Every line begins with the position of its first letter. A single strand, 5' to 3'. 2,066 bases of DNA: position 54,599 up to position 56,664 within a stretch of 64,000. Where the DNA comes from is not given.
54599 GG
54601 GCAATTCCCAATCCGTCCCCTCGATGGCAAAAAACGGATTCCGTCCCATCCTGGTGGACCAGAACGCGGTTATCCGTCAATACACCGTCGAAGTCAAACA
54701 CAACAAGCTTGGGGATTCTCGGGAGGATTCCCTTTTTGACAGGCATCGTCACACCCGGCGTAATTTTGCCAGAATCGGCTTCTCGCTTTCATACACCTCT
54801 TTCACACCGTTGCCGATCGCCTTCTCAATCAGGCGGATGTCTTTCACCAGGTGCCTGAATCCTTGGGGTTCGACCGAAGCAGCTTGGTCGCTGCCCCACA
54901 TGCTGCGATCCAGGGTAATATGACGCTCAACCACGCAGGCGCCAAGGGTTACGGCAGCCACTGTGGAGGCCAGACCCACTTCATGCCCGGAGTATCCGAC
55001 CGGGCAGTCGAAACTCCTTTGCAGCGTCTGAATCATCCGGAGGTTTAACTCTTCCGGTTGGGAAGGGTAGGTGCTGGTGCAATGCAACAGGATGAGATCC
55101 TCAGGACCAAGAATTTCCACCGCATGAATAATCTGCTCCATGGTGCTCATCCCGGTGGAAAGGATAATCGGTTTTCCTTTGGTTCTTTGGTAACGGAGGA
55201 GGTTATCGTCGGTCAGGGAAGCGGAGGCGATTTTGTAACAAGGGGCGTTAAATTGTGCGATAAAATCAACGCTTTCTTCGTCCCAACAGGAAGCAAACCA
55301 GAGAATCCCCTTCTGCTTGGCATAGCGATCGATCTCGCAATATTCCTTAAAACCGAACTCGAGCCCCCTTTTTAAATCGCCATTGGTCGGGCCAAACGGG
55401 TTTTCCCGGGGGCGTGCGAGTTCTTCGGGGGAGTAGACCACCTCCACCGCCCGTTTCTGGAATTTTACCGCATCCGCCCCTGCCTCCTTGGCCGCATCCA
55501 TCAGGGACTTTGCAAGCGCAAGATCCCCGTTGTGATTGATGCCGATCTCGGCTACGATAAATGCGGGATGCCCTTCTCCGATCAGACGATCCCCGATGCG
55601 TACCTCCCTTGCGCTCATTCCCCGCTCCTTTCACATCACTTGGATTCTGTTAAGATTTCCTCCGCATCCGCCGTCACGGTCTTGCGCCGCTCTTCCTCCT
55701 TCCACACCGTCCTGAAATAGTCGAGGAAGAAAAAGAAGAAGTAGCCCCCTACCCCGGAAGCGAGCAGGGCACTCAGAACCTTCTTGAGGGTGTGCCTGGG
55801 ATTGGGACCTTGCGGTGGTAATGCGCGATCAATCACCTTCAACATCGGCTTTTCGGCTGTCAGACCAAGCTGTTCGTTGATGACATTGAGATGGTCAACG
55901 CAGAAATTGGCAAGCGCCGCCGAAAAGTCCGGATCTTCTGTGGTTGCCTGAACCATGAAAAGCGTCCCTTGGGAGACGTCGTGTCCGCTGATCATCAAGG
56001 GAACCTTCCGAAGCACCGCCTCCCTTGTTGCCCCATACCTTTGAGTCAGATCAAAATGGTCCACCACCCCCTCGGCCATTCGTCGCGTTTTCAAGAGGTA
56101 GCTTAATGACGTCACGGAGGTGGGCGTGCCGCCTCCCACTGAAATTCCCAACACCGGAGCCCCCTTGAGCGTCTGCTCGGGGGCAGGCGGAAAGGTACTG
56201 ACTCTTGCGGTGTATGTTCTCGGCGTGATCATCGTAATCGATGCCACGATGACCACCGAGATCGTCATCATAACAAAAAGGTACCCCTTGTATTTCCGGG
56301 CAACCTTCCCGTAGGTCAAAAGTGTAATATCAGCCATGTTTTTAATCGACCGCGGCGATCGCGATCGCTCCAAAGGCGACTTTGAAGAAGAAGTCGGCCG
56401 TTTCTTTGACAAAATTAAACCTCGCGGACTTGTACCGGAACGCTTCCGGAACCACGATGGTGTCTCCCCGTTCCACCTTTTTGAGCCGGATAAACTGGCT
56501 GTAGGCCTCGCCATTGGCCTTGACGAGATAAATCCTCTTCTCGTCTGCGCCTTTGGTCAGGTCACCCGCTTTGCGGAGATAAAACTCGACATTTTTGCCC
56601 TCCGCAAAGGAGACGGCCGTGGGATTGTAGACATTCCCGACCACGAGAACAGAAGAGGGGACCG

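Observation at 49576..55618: Neu/Kdn-like CMP-ulosonate module with atypical redox and isomerase partners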

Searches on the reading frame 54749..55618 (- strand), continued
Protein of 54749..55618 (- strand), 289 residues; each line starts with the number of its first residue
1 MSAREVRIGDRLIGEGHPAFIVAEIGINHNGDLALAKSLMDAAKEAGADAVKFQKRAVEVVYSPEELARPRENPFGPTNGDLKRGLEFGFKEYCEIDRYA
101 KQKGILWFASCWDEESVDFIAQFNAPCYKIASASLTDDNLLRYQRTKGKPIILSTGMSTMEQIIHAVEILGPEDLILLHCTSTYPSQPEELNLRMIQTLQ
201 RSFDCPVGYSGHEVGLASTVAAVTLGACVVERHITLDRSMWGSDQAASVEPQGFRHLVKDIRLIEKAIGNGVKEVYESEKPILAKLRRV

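Call 91: search_dna_similar(query=window:54749-55618:-, collection=plasmids, mode=protein, max_evalue=1e-30, max_rows=25)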
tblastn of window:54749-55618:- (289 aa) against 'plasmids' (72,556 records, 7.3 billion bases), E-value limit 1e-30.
Records with a match: 161; places in all: 174; records where one place covers at least 80% of the query: 161.
Best place of each record, by identity: <60% 161.
By first word of the organism name: Bacillus 63; Sinorhizobium 29; Azospirillum 16; Ensifer 5; Rhizobium 5; Priestia 2; Halorussus 2; Klebsiella 2; Sulfitobacter 2; Acinetobacter 2; and 32 more.
By predicted mobility (MOB-suite, as given by PLSDB): non-mobilizable 102; mobilizable 35; conjugative 24.
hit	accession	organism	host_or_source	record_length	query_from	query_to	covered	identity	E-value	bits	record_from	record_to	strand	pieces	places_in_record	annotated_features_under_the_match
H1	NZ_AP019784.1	Methylomagnum ishizawai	-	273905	1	289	100%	57.9%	7e-103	336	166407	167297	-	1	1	N-acetylneuraminate synthase family protein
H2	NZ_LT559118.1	Nonomuraea gerenzanensis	-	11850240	6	289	98%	55.4%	6e-97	319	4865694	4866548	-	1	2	none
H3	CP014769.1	Hymenobacter psoromatis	Lichen,single cell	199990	1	278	96%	55.4%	3e-92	305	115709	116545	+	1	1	N-acetylneuraminate synthase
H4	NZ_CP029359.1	Azospirillum thermophilum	cell culture,hot spring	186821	20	287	93%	48.5%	2e-78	265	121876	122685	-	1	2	N-acetylneuraminate synthase family protein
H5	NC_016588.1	Azospirillum lipoferum 4B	-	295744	6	288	98%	42.2%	7e-58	206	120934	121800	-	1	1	neuB: N-acetylneuraminate synthase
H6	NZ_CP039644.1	Azospirillum sp. TSA2s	Soil,rice paddy soil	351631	1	285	99%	40.3%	4e-61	216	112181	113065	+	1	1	neuB: N-acetylneuraminate synthase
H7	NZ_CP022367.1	Azospirillum sp. TSH58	single cell,paddy soils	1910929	4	287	98%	40.3%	5e-48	178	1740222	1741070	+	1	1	record has no annotation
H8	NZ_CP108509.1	Streptomyces sp. NBC_01237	-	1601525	4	286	98%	39.6%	6e-53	192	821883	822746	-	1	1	none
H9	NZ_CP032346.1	Azospirillum brasilense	soil sample,Agricultural field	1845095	4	279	96%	40.4%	2e-44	167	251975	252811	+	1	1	record has no annotation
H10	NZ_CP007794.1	Azospirillum argentinense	Triticum aestivum L.,Root,wheat ...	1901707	4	273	93%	41.1%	1e-54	197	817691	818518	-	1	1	record has no annotation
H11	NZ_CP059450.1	Azospirillum brasilense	Prokaryotes,soil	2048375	4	273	93%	41.1%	2e-48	179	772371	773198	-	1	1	none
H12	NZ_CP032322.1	Azospirillum argentinense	soil sample,Agricultural field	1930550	4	273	93%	41.1%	4e-48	178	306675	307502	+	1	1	record has no annotation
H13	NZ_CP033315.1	Azospirillum brasilense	rhizosphere soil of Digitaria ...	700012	4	273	93%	41.1%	6e-48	177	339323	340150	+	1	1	pseI: pseudaminic acid synthase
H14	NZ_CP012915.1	Azospirillum brasilense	Digitaria eriantha,microbe,root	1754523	4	273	93%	41.1%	6e-48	177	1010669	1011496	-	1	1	none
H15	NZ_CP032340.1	Azospirillum brasilense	soil sample,Agricultural field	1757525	4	273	93%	41.1%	6e-48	177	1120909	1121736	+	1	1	none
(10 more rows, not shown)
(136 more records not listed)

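Call 92: get_annotated_region(hit=H1, flank=9000)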
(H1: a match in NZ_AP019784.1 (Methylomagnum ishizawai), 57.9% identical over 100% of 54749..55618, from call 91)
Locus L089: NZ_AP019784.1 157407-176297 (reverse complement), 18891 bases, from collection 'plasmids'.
description: Methylomagnum ishizawai strain RS11D-Pr plasmid pRS11DPr1, complete sequence
organism: Methylomagnum ishizawai (NCBI taxid 1760988)
taxonomy: Bacteria; Pseudomonadota; Gammaproteobacteria; Methylococcales; Methylococcaceae; Methylomagnum; Methylomagnum ishizawai
host: -; source: -; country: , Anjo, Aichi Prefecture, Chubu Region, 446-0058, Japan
typing (MOB-suite, as given by PLSDB): non-mobilizable
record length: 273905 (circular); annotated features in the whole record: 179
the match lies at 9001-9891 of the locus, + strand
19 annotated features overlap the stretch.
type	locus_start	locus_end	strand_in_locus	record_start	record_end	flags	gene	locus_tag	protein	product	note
CDS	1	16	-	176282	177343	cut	-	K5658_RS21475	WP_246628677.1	glycosyltransferase family 2 protein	-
CDS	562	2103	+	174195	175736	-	-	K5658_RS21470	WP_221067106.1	glycosyltransferase family 39 protein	-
CDS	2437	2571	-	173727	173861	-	-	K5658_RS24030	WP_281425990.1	hypothetical protein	-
CDS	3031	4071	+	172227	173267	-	-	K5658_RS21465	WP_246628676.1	hypothetical protein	-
CDS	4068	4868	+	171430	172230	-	-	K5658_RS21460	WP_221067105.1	glycosyltransferase family protein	-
CDS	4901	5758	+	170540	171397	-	-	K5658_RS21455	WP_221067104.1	1-deoxy-D-xylulose-5-phosphate synthase N-terminal domain-containing protein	GO:0016114 - terpenoid biosynthetic process [Evidence IEA]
CDS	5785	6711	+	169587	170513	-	-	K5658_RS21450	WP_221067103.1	transketolase C-terminal domain-containing protein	-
CDS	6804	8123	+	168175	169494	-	-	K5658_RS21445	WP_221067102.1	aminotransferase class III-fold pyridoxal phosphate-dependent enzyme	-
CDS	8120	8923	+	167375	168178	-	-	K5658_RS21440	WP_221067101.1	SDR family oxidoreductase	-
CDS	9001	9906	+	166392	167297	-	-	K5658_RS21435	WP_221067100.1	N-acetylneuraminate synthase family protein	GO:0016051 - carbohydrate biosynthetic process [Evidence IEA]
CDS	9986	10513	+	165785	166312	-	-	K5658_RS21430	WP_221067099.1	HAD-IIIA family hydrolase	-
CDS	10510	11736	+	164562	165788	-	lplT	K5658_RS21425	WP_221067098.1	lysophospholipid transporter LplT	GO:0055085 - transmembrane transport [Evidence IEA]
CDS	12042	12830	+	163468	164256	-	-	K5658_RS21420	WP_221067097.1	GNAT family N-acyltransferase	-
CDS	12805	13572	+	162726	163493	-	-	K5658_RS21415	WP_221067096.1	lysophospholipid acyltransferase family protein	-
CDS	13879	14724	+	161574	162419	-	-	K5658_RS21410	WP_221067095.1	hypothetical protein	-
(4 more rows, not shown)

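Call 93: get_annotated_region(hit=H2, flank=9000)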
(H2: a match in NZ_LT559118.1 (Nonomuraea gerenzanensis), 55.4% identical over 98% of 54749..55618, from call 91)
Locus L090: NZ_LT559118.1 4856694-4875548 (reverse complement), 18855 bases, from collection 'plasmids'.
description: Nonomuraea gerenzanensis isolate nono1 plasmid I, complete sequence
organism: Nonomuraea gerenzanensis (NCBI taxid 93944)
taxonomy: Bacteria; Actinomycetota; Actinomycetes; Streptosporangiales; Streptosporangiaceae; Nonomuraea; Nonomuraea gerenzanensis
host: -; source: -; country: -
typing (MOB-suite, as given by PLSDB): non-mobilizable
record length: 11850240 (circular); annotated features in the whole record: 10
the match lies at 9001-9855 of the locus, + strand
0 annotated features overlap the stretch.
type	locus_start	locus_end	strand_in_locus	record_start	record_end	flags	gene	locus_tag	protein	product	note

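Call 94: get_annotated_region(hit=H3, flank=9000)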
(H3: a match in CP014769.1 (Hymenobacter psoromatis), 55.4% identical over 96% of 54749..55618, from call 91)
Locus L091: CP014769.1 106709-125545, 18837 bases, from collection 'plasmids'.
description: Hymenobacter psoromatis strain PAMC 26554 plasmid unnamed1, complete sequence
organism: Hymenobacter psoromatis (NCBI taxid 1484116)
taxonomy: Bacteria; Bacteroidota; Cytophagia; Cytophagales; Hymenobacteraceae; Hymenobacter; Hymenobacter psoromatis
host: -; source: Lichen,single cell; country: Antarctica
typing (MOB-suite, as given by PLSDB): mobilizable; relaxase MOBB
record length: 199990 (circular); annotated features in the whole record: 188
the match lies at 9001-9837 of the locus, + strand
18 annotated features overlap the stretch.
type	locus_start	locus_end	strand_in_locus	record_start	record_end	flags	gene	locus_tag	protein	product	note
CDS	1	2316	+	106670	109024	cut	-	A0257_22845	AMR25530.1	collagen-binding protein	-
CDS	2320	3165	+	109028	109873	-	-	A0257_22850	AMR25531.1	hypothetical protein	-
CDS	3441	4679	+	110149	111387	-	-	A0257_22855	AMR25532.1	hypothetical protein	-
CDS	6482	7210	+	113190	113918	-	-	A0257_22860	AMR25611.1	ABC transporter permease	-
CDS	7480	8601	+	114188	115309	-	-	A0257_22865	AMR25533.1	hypothetical protein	-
CDS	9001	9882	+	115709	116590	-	-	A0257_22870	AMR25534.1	N-acetylneuraminate synthase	-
CDS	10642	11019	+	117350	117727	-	-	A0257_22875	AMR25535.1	hypothetical protein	-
CDS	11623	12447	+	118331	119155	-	-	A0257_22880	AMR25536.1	hypothetical protein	-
CDS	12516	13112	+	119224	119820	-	-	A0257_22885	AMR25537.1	FMN-dependent NADH-azoreductase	-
CDS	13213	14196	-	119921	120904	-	-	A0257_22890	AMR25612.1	chlorophyllase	-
CDS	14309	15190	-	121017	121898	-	-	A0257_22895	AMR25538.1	transcriptional regulator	-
CDS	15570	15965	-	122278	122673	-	-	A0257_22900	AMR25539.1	hypothetical protein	-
CDS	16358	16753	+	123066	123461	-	-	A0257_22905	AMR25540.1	hypothetical protein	-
CDS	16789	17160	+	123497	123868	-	-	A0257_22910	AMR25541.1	transposase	-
CDS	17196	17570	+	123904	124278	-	-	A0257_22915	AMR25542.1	hypothetical protein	-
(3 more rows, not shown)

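Call 99: get_annotated_region(hit=H8, flank=9000)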
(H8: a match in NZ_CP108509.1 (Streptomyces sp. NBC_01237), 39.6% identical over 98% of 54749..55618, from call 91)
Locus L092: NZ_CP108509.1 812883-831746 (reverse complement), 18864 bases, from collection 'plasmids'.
description: Streptomyces sp. NBC_01237 plasmid unnamed1
organism: Streptomyces sp. NBC_01237 (NCBI taxid 2903790)
taxonomy: Bacteria; Actinomycetota; Actinomycetes; Kitasatosporales; Streptomycetaceae; Streptomyces; Streptomyces sp. NBC 01237
host: -; source: -; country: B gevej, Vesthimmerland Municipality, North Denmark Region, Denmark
typing (MOB-suite, as given by PLSDB): non-mobilizable
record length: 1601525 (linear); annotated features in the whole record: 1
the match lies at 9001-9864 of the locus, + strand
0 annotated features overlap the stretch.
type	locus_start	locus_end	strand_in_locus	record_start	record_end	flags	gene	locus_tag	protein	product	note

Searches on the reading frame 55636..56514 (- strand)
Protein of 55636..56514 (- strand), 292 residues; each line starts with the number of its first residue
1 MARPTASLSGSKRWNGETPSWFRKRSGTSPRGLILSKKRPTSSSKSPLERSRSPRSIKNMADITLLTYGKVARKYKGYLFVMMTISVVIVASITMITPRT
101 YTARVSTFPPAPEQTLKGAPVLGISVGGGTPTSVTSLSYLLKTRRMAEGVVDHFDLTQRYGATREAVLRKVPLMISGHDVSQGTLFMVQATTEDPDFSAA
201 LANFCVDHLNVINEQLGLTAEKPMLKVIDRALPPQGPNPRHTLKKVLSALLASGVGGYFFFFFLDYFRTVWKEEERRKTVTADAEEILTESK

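Call 4: search_protein_families(library=pfam, proteins=[window:55636-56514:-], max_evalue=0.01)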
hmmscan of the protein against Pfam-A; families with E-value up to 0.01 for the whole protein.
window:55636-56514:- (292 aa): 0 families

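Call 5: search_protein_families(library=ncbifam, proteins=[window:55636-56514:-], max_evalue=0.01)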
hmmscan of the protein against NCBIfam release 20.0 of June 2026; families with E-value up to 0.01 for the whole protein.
window:55636-56514:- (292 aa): 1 family
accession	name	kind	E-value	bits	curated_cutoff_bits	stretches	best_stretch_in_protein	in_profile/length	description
TIGR03007.1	pepcterm_ChnLen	equivalog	2e-06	26.4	278.85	1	65-198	3-136/498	XrtA system polysaccharide chain length determinant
